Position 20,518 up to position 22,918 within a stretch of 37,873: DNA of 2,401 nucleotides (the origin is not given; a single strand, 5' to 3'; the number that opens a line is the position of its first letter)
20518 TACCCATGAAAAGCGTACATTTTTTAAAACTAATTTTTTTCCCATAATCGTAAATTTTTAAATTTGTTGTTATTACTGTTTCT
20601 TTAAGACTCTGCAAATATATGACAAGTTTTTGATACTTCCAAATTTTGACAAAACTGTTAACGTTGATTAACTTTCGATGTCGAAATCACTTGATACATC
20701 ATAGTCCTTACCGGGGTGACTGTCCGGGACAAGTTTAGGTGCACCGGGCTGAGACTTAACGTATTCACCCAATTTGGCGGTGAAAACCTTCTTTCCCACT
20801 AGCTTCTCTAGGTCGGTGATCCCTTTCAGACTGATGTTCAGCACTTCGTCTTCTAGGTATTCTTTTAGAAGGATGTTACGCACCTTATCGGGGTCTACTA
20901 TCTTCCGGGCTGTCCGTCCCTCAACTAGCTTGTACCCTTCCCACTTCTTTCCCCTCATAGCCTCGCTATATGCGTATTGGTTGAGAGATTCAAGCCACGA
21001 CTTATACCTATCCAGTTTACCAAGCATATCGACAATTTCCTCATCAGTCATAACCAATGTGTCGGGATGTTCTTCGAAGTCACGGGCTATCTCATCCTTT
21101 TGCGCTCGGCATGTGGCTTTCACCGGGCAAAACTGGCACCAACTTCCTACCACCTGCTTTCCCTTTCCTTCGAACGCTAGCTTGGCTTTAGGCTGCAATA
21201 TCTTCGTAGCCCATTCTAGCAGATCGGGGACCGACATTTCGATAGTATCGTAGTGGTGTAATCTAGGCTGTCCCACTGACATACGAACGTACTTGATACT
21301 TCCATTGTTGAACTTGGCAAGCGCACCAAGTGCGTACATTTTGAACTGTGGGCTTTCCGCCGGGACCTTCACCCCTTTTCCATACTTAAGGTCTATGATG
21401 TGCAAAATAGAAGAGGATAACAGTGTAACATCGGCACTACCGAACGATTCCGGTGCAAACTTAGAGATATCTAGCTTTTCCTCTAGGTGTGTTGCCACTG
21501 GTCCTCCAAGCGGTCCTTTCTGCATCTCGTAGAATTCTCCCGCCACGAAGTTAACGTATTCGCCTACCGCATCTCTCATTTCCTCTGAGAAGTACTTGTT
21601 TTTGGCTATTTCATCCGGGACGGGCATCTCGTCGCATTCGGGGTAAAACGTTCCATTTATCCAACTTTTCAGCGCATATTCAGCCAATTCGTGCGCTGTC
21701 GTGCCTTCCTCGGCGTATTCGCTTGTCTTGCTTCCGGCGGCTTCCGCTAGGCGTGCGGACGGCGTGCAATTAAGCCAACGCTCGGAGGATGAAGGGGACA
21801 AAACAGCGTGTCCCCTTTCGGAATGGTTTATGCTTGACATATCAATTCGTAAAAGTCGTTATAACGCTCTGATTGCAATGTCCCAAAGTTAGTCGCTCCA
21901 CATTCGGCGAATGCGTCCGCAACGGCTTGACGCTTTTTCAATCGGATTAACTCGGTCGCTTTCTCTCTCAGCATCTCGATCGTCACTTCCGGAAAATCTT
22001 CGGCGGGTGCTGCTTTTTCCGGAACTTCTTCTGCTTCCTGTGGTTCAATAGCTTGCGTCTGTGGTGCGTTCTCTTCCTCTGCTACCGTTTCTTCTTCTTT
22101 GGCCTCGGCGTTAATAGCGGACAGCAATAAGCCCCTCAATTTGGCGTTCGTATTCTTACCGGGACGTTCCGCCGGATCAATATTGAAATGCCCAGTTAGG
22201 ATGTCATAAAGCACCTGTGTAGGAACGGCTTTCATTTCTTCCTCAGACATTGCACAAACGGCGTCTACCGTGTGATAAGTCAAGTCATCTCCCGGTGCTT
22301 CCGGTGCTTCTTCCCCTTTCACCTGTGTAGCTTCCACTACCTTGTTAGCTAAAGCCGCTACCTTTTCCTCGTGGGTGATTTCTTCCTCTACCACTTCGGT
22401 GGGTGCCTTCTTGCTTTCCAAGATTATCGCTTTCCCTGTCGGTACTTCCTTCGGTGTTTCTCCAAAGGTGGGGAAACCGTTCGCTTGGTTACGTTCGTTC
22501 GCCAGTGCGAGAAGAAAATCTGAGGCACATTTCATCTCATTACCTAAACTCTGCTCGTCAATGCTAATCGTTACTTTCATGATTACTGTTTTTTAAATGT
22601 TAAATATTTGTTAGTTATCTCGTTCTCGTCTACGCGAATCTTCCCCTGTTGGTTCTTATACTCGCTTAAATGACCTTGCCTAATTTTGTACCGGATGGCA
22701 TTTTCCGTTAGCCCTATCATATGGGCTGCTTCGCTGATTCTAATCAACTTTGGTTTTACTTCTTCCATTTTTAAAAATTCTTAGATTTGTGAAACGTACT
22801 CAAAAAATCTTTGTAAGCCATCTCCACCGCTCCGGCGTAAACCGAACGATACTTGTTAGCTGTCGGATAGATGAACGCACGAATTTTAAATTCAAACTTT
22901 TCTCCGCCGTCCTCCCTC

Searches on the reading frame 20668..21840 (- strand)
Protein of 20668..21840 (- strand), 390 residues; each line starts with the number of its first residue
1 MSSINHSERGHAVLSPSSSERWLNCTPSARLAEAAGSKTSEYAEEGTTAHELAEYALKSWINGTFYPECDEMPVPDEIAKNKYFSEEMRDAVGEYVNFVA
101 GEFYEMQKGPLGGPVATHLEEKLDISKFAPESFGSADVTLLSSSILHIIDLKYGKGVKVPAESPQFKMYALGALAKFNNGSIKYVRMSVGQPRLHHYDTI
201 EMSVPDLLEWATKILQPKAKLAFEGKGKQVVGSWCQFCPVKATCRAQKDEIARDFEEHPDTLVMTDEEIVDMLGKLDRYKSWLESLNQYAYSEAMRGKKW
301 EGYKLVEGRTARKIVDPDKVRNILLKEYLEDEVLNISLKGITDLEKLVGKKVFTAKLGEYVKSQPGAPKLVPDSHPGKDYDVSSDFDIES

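Call 24: search_protein_families(library=pfam, proteins=[window:20668-21840:-], max_evalue=0.01)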
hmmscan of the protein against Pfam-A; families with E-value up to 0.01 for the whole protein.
window:20668-21840:- (390 aa): 2 families
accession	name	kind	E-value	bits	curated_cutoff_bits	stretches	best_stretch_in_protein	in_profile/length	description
PF10926.14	DUF2800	-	9.4e-111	371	21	1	11-375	1-365/368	Protein of unknown function (DUF2800)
PF12705.13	PDDEXK_1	-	3e-09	37.6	22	1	14-245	2-247/247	PD-(D/E)XK nuclease superfamily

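Call 45: find_related_loci(query=A3, collection=viral_contigs, flank=10000)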
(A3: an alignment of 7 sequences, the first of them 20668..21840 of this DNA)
Query A3 (390 aa) in viral_contigs; peptide patterns used: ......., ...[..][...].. (x = any residue, [..] = any of these).
599 stretches matched a pattern (row limit reached: there are more); 563 encode a relative of the query (tblastn E <= 1e-3); the best 80 are kept; 80 distinct loci.
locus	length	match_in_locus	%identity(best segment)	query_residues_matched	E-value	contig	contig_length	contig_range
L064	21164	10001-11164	82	4-389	0e+0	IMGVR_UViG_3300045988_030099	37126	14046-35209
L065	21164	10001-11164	59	1-390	7e-155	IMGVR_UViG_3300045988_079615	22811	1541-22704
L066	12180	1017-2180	59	1-390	9e-155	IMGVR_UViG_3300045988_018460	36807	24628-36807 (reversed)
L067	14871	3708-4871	59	2-389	6e-154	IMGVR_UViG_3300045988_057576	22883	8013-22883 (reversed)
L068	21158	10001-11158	59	4-389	9e-153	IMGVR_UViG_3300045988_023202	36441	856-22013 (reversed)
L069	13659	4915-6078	59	2-389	2e-151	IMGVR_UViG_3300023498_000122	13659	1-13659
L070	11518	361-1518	59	4-389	7e-151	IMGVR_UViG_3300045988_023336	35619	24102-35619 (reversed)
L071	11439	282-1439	58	4-389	8e-151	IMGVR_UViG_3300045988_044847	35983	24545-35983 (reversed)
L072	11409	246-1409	58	2-389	1e-150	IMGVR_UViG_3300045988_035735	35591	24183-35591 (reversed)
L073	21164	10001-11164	57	2-389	2e-149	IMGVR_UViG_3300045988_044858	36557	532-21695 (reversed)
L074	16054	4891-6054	57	2-389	1e-149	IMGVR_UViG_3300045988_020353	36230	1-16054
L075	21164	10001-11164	58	2-389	2e-148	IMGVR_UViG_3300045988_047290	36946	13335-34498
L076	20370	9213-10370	57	4-389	2e-148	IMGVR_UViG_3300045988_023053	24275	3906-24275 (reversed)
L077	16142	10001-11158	57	4-389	3e-148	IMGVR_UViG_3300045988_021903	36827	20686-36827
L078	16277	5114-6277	56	2-389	4e-147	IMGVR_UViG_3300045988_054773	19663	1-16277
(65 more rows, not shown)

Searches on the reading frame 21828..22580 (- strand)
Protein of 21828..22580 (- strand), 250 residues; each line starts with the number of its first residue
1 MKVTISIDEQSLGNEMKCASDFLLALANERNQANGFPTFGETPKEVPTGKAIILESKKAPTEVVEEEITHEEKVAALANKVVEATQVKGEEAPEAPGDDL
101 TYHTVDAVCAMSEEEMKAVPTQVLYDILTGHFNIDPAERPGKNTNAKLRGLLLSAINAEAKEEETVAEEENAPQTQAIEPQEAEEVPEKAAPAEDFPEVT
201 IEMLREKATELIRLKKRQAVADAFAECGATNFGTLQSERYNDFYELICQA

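Call 20: search_protein_families(library=phrogs, proteins=[window:21828-22580:-], max_evalue=0.01)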
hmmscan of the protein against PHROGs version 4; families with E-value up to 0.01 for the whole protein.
window:21828-22580:- (250 aa): 4 families
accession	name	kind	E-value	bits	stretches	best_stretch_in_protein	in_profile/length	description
phrog_18562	-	unknown function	8.5e-06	27.4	1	159-245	57-142/151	-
phrog_408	-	unknown function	0.0018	19.6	1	157-245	25-103/111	-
phrog_3709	-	unknown function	0.0074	17.5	1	160-244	46-139/145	-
phrog_36047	-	unknown function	0.0075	16.8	0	195-245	249-299/306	-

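Call 21: search_protein_families(library=pfam, proteins=[window:21828-22580:-], max_evalue=0.01)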
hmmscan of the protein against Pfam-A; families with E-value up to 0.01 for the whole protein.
window:21828-22580:- (250 aa): 0 families

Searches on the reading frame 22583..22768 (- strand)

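Call 20: search_protein_families(library=phrogs, proteins=[window:22583-22768:-], max_evalue=0.01)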
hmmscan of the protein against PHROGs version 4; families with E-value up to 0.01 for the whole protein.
window:22583-22768:- (61 aa): 7 families
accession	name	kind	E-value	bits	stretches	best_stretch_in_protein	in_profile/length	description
phrog_66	-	integration and excision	0.00015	22.6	1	2-52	87-137/412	excisionase and transcriptional regulator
phrog_6058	-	unknown function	0.00022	22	1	3-34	19-50/113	-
phrog_2474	-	transcription regulation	0.00095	20.1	1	3-38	43-78/118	MerR-like transcriptional regulator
phrog_6620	-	integration and excision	0.0057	17.2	1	9-53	2-47/201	transposase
phrog_2655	-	integration and excision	0.0078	16.9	1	6-60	112-169/181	excisionase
phrog_11671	-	unknown function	0.0086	17.2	1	10-46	9-45/146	-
phrog_22784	-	unknown function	0.0099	17.2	0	10-48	19-55/76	-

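Call 21: search_protein_families(library=pfam, proteins=[window:22583-22768:-], max_evalue=0.01)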
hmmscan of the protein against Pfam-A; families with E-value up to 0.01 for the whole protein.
window:22583-22768:- (61 aa): 3 families
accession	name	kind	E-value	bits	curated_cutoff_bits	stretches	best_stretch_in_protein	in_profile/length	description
PF12728.13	HTH_17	-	1.5e-05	25.6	27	1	9-51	2-43/51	Helix-turn-helix domain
PF00376.29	MerR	-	0.001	19.3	28.2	1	10-45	1-36/38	MerR family regulatory protein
PF02954.25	HTH_8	-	0.0037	17.4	22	1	10-31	20-41/42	Bacterial regulatory protein, Fis family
